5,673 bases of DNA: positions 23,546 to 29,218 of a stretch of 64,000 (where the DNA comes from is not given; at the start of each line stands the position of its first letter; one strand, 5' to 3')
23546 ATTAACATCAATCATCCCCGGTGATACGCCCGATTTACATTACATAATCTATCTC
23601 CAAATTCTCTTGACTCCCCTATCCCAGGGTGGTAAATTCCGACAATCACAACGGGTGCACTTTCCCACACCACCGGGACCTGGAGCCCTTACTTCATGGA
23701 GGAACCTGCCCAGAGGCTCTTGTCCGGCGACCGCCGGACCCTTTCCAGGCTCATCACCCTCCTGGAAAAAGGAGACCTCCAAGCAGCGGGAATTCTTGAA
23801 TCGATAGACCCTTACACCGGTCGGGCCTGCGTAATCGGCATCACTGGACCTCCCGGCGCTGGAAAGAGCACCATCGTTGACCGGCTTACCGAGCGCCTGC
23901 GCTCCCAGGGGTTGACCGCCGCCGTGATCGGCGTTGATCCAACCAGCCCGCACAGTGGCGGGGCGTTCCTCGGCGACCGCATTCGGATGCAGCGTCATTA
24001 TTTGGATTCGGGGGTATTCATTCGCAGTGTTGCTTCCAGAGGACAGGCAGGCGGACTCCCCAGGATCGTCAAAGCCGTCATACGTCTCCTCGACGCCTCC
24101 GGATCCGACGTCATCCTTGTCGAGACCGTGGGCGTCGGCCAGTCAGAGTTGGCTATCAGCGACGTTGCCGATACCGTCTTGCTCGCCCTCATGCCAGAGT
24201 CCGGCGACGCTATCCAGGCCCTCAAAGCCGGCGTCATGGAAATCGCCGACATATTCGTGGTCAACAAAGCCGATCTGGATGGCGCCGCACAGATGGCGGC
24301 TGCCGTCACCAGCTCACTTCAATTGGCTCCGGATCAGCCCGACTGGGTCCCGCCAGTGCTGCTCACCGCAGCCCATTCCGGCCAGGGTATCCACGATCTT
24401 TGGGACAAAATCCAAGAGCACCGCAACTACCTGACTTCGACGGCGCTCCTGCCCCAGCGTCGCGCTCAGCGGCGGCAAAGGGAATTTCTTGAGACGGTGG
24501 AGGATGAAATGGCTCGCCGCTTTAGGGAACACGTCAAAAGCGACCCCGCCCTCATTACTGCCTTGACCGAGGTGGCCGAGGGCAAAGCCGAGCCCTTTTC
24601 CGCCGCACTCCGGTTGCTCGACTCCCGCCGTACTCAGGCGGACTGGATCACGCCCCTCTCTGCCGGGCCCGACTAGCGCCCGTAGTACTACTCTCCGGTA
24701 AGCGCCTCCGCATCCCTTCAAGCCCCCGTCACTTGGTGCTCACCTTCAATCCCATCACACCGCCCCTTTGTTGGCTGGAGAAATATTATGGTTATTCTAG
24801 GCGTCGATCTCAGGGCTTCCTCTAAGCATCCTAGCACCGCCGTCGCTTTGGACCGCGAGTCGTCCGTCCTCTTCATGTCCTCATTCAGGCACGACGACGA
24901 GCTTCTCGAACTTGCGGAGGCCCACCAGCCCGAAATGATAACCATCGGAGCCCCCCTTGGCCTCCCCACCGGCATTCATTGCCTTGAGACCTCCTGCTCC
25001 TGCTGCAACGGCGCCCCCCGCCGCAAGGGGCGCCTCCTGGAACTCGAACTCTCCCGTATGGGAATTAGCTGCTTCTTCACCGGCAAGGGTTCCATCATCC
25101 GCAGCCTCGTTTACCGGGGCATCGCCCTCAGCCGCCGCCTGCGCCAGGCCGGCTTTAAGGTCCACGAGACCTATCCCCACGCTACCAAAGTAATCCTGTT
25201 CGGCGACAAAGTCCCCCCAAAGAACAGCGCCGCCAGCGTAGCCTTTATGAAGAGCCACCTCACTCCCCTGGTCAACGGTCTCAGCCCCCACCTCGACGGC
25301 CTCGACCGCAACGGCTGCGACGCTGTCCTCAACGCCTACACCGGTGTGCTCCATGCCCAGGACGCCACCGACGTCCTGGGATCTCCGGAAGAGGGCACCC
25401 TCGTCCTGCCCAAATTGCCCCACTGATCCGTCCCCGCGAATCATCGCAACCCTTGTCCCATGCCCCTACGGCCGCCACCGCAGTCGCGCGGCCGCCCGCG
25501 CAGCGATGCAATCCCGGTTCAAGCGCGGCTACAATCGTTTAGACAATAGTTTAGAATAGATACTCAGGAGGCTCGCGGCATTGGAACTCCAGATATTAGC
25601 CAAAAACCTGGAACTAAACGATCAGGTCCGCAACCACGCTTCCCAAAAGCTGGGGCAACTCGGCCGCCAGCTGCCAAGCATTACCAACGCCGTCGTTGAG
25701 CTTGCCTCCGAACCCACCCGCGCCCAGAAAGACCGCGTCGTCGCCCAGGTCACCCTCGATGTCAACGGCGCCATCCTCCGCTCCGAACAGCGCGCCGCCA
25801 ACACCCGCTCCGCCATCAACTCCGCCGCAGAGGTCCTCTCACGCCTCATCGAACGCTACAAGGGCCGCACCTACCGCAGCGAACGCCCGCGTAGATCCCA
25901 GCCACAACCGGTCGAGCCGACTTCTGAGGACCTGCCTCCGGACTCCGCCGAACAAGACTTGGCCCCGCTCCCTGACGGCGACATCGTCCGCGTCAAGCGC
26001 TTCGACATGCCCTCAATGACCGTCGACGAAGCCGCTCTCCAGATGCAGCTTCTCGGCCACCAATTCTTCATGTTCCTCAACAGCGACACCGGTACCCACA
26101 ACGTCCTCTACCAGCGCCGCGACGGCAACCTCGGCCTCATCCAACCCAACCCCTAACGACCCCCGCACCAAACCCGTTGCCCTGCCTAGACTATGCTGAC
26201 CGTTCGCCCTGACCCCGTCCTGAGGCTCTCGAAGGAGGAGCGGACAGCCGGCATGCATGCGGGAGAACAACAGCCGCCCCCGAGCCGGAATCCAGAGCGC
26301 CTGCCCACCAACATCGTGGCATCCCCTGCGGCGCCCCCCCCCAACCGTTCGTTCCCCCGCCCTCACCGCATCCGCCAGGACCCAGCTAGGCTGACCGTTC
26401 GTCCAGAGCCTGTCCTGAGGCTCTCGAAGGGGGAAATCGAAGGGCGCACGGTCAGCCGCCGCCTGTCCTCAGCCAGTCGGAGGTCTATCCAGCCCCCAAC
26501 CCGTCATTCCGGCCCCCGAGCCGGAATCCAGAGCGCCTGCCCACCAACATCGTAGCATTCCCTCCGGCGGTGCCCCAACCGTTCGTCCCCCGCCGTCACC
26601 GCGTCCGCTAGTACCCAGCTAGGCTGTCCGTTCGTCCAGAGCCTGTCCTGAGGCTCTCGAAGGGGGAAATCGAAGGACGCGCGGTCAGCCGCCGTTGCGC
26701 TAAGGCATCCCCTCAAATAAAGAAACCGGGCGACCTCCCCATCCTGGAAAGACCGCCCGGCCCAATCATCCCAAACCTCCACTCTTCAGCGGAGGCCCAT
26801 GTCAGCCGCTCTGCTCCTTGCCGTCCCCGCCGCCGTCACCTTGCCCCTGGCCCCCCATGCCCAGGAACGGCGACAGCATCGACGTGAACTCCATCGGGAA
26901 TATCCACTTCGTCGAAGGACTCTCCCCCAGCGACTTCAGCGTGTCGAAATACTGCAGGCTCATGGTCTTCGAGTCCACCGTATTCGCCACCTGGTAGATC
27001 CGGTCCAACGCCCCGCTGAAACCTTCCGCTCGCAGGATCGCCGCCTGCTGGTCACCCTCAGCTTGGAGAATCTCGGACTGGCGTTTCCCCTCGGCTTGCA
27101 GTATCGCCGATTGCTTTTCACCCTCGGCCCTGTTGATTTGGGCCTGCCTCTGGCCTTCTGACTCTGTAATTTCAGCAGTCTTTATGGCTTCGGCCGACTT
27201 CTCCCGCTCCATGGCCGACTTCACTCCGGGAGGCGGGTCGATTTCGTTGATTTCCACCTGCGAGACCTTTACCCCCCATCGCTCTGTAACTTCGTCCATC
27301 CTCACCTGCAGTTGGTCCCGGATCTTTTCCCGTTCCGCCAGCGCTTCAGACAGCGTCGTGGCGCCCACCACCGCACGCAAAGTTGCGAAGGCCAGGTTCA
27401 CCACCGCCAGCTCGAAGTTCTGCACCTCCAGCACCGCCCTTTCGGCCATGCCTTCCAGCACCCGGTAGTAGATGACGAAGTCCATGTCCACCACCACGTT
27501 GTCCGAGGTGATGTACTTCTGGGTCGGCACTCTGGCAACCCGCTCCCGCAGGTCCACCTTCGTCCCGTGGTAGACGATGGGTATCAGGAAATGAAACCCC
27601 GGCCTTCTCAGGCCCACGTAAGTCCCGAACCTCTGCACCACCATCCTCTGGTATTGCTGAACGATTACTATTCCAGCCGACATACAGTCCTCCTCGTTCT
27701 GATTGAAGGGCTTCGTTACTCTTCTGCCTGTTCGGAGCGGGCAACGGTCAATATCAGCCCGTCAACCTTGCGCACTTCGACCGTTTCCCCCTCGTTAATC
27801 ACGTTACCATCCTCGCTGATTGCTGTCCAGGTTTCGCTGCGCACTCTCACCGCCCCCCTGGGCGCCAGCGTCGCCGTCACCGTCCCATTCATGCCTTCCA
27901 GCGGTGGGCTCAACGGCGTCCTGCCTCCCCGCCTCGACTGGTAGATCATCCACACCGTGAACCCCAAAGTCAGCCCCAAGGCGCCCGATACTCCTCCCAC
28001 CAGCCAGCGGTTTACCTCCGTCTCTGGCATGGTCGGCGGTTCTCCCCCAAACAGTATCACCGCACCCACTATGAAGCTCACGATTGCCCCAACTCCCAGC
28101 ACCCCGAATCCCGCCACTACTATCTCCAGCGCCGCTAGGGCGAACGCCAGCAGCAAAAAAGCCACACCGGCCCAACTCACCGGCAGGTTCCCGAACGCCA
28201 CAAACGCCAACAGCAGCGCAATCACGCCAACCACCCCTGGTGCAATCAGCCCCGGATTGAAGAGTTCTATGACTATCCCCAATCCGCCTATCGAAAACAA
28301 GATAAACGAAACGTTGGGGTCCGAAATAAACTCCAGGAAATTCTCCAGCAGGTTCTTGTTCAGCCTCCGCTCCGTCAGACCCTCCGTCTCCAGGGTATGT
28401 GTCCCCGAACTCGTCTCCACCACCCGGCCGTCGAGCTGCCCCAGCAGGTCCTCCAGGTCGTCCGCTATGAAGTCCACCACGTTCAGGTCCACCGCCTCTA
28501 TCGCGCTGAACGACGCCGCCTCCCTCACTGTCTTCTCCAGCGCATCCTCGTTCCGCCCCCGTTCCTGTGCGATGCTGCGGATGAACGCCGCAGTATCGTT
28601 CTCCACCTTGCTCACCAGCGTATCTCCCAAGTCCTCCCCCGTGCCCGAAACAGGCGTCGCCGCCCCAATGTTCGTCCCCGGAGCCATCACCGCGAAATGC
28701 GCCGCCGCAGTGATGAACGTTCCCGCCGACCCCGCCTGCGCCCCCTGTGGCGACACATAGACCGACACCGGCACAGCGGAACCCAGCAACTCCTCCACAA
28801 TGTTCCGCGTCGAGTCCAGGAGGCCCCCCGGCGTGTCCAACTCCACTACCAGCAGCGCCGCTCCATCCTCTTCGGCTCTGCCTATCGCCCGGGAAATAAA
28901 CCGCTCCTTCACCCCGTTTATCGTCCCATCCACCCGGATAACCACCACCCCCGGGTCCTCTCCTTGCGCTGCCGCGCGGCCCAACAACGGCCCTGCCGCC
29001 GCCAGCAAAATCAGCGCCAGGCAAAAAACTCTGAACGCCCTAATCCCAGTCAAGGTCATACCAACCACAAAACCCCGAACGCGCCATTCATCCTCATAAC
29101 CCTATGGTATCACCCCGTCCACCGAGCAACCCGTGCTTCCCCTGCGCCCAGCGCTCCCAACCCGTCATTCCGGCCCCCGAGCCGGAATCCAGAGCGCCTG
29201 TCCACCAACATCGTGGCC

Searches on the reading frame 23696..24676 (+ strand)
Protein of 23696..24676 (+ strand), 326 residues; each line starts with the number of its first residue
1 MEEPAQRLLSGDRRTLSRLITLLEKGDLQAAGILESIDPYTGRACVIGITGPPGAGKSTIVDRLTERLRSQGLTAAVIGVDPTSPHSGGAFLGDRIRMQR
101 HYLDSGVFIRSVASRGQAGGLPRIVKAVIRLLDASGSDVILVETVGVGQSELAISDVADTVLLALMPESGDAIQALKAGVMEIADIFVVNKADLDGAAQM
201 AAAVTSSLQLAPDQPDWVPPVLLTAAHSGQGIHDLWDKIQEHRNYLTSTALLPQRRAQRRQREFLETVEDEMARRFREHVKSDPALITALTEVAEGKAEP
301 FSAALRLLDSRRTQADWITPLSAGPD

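Call 41: search_protein_families(library=pfam, proteins=[window:23696-24676:+], max_evalue=0.00001)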
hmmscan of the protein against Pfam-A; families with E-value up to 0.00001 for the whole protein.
window:23696-24676:+ (326 aa): 4 families
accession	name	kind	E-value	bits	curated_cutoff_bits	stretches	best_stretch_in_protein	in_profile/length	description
PF03308.22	MeaB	-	5.6e-92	308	23.1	1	16-278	1-270/273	Methylmalonyl Co-A mutase-associated GTPase MeaB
PF02492.25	cobW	-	1.3e-08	35.1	20.7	1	46-207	2-168/180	CobW/HypB/UreG, nucleotide-binding domain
PF03029.23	ATP_bind_1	-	3.5e-06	27.4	27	0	49-84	1-36/240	Conserved hypothetical ATP binding protein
PF03266.21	NTPase_1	-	7.8e-06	26.3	23.9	0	47-75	2-30/168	NTPase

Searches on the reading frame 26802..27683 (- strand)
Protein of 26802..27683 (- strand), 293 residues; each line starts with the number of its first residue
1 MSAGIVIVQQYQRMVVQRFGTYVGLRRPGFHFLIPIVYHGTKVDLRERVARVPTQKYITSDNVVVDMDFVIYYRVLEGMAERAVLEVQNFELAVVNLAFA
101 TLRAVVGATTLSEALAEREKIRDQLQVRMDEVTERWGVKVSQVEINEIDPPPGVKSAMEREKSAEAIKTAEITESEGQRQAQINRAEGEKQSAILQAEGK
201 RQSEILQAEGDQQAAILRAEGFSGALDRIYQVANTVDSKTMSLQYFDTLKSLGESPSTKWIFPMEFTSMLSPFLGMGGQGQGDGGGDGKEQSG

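Call 8: search_protein_families(library=pfam, proteins=[window:26802-27683:-])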
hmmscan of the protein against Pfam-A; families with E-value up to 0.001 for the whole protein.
window:26802-27683:- (293 aa): 1 family
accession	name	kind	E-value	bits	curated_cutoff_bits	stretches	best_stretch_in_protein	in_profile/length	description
PF01145.31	Band_7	-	8.6e-39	133.8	23.6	1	7-178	2-175/176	SPFH domain / Band 7 family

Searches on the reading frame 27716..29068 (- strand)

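Call 8: search_protein_families(library=pfam, proteins=[window:27716-29068:-])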
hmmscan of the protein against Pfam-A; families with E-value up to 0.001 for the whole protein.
window:27716-29068:- (450 aa): 3 families
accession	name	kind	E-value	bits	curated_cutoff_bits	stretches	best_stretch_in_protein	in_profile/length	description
PF24961.1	NfeD_membrane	-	2.3e-22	79.7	26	1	252-372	1-117/119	NfeD integral membrane domain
PF25145.1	NfeD1b_N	-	2.8e-20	73.1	40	1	41-174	2-128/189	NfeD1b, N-terminal domain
PF01957.25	NfeD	-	1.3e-13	51.4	29.1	1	390-443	4-56/57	NfeD-like C-terminal, partner-binding domain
